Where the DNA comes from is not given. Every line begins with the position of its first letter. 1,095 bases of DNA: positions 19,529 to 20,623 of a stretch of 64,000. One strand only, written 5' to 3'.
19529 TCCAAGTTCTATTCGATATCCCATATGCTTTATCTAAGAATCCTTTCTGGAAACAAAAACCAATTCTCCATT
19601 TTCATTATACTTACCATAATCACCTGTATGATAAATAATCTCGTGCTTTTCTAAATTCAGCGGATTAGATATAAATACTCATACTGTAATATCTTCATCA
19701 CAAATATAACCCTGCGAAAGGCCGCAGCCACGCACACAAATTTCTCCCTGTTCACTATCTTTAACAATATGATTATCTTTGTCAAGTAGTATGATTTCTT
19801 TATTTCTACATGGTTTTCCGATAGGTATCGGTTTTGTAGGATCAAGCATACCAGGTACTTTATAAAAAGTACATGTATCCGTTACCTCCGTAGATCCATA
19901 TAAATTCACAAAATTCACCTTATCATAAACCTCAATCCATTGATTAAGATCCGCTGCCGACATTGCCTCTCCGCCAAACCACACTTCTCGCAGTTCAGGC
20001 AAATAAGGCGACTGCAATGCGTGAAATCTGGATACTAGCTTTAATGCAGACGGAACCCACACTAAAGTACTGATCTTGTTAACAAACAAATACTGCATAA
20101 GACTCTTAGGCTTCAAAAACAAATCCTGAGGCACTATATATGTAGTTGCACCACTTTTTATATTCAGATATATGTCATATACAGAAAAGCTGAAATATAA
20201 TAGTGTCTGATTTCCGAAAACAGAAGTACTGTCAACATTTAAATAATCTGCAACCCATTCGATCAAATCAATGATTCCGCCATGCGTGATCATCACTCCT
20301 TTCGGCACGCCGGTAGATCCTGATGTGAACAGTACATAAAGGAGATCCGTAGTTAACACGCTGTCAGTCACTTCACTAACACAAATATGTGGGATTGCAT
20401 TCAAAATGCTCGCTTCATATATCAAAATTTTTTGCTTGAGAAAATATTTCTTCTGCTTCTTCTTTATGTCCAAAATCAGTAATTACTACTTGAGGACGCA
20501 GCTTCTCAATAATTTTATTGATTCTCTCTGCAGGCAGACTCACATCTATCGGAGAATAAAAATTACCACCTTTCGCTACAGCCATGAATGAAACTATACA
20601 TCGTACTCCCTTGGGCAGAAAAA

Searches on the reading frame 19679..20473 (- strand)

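Call 21: search_protein_families(library=pfam, proteins=[window:19679-20473:-], max_evalue=0.00001)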
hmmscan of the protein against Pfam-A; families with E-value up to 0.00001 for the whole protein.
window:19679-20473:- (264 aa): 1 family
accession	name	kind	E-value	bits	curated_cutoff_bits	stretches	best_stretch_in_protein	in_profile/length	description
PF00501.34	AMP-binding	-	1.7e-45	155.9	29.9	1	38-256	158-383/384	AMP-binding enzyme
